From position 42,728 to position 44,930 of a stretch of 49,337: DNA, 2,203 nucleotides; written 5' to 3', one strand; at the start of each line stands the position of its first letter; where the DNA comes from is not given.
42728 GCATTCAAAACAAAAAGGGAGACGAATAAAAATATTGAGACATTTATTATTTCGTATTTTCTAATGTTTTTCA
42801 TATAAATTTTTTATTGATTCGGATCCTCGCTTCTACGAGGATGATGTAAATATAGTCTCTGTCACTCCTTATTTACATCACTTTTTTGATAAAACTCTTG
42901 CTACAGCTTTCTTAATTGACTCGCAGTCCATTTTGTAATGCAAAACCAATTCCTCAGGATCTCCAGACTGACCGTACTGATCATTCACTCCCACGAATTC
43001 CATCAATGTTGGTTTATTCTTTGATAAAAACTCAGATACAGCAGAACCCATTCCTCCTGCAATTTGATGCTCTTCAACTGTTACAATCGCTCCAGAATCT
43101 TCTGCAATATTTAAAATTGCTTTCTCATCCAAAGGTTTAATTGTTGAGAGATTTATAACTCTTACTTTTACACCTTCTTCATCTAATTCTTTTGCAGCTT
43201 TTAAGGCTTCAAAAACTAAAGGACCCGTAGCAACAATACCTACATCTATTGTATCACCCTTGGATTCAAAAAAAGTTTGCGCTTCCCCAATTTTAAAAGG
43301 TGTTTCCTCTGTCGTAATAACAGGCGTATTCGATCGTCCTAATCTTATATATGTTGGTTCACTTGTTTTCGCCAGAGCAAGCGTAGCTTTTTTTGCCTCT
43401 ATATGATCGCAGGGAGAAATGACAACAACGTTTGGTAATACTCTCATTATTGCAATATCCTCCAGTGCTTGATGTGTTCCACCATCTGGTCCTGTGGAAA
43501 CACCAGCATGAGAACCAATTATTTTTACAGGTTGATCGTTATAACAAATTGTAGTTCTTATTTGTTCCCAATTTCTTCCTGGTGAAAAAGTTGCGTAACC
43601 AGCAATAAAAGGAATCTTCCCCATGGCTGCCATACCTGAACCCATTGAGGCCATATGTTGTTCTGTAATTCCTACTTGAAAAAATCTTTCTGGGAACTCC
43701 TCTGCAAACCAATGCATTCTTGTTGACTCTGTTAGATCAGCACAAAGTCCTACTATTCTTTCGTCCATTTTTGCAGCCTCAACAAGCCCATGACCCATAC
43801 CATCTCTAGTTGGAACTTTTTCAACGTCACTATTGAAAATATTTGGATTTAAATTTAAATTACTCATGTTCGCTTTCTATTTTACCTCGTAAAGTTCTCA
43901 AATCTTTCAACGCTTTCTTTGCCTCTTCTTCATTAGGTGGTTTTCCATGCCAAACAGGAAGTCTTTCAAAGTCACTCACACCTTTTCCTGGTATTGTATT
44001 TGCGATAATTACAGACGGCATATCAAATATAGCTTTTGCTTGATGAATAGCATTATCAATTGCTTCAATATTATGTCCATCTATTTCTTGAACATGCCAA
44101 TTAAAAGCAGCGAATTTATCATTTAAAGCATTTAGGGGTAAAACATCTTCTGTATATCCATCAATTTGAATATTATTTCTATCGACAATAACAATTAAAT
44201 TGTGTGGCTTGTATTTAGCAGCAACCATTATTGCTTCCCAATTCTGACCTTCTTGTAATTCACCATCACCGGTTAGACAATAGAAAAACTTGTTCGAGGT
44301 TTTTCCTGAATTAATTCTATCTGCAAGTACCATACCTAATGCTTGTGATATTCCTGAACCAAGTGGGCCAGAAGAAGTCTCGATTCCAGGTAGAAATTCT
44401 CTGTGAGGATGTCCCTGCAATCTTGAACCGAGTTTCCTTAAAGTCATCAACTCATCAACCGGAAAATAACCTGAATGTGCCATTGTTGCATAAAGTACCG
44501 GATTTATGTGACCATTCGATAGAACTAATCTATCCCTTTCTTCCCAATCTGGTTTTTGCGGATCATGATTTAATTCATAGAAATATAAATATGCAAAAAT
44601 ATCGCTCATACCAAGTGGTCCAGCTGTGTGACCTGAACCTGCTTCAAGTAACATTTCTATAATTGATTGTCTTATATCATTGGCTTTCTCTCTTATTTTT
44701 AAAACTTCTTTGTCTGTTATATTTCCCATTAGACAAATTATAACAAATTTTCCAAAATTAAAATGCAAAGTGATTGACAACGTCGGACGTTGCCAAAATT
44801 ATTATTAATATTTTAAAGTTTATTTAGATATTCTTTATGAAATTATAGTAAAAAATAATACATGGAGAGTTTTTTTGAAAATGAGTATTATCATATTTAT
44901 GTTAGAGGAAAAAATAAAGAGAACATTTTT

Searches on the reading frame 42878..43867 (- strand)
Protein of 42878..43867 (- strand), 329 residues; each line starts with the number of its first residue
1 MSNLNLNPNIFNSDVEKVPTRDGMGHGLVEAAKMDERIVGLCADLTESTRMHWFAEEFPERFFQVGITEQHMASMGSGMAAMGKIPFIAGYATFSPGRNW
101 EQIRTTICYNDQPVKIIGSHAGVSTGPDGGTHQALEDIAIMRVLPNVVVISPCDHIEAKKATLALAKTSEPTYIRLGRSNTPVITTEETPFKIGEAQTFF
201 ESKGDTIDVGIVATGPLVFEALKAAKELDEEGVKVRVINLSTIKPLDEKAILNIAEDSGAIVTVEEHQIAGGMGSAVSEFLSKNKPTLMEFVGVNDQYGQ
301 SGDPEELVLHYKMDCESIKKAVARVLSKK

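Call 72: search_protein_families(library=pfam, proteins=[window:42878-43867:-])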
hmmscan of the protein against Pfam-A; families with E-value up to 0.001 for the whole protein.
window:42878-43867:- (329 aa): 4 families
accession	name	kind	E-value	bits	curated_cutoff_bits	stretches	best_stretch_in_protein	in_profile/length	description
PF02779.29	Transket_pyr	-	1.8e-41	142.2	27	1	17-182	2-173/174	Transketolase, pyrimidine binding domain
PF02780.25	Transketolase_C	-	2.7e-27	95.6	25.9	1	208-318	11-124/124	Transketolase, C-terminal domain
PF22613.1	Transketolase_C_1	-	4.6e-06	27.2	27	1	205-313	10-112/113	Transketolase-like TK C-terminal domain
PF17147.9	PFOR_II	-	1.1e-05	26.1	27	1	208-293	2-90/102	Pyruvate:ferredoxin oxidoreductase core domain II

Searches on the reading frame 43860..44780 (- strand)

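Call 72: search_protein_families(library=pfam, proteins=[window:43860-44780:-])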
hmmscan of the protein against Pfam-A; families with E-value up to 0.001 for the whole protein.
window:43860-44780:- (306 aa): 3 families
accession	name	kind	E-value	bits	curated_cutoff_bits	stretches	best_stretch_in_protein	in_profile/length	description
PF00456.26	Transketolase_N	-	6.1e-61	206.7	22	1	32-290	5-271/334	Transketolase, thiamine diphosphate binding domain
PF13292.11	DXP_synthase_N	-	4.6e-11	42.9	21.2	1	28-207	17-176/274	1-deoxy-D-xylulose-5-phosphate synthase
PF00676.26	E1_dh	-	4.3e-05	23.1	22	1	116-249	80-208/300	Dehydrogenase E1 component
